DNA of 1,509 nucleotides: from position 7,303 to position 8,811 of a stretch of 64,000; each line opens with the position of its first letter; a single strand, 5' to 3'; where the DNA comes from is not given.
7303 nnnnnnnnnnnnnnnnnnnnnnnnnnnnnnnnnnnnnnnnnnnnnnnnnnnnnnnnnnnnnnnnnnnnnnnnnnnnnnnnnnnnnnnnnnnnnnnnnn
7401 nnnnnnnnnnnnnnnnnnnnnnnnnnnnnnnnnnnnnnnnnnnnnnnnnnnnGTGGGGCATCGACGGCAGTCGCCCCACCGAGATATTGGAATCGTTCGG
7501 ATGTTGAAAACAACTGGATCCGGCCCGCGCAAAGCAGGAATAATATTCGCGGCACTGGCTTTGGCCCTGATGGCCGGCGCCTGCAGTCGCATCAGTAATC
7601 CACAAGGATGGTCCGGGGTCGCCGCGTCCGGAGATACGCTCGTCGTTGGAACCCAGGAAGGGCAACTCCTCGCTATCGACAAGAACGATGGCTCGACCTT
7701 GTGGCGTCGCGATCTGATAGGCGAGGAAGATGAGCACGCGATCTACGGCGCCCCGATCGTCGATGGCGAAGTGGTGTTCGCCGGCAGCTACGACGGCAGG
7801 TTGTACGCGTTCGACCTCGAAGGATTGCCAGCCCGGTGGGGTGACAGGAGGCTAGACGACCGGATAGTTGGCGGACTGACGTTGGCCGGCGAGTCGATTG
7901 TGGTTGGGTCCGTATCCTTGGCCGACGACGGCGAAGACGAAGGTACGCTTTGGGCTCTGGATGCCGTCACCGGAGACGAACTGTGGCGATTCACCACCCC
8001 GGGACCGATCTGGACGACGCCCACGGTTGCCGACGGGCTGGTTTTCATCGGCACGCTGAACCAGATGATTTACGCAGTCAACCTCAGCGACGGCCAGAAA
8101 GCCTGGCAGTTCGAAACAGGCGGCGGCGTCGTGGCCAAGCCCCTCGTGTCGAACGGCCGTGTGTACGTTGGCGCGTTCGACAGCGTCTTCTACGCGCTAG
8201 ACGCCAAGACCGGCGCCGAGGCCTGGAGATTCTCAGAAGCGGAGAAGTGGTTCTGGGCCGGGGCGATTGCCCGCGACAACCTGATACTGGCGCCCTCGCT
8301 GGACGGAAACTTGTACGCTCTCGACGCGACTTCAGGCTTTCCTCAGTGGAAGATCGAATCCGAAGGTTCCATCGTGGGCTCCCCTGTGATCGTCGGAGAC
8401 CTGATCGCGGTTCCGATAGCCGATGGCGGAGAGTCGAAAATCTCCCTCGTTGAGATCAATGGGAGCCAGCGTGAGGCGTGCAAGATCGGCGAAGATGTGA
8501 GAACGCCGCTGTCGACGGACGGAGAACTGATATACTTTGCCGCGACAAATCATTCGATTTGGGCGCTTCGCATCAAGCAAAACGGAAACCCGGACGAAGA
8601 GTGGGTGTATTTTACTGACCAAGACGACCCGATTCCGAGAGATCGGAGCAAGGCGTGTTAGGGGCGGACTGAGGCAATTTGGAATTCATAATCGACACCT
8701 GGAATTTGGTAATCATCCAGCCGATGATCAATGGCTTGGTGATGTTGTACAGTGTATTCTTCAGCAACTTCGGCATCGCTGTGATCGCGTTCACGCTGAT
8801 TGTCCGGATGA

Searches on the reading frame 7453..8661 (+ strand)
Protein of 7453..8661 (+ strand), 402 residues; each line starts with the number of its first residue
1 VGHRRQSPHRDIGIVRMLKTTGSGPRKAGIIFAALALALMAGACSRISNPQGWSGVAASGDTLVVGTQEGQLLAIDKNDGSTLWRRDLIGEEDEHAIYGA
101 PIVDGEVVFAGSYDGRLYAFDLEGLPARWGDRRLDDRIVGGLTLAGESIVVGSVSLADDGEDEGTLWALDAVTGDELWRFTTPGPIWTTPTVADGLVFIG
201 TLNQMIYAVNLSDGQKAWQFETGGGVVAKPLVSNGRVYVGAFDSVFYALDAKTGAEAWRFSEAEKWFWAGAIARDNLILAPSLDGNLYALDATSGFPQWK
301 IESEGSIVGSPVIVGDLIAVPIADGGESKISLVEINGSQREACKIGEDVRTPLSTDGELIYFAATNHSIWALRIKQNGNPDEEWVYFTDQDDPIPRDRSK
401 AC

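Call 9: search_protein_families(library=pfam, proteins=[window:7453-8661:+], max_evalue=0.001)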
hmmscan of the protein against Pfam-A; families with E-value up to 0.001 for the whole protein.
window:7453-8661:+ (402 aa): 4 families
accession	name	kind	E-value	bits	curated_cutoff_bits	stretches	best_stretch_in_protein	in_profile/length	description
PF13570.13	Beta-prop_ACSF4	-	9.6e-43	147.3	133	2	163-376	28-245/329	Beta-alanine-activating enzyme, beta-propeller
PF13360.13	PQQ_2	-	1.4e-40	139.8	27.6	3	205-375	44-225/233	Outer membrane protein assembly factor BamB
PF01011.28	PQQ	-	1.5e-15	57.4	26.7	1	228-297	51-136/595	Glucose/ethanol/alcohol dehydrogenase, beta-propeller domain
PF25292.1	Beta-prop_CGLA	-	2.1e-07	31.2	26.8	0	63-124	2-63/316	Lambda-carrageenase beta-propeller domain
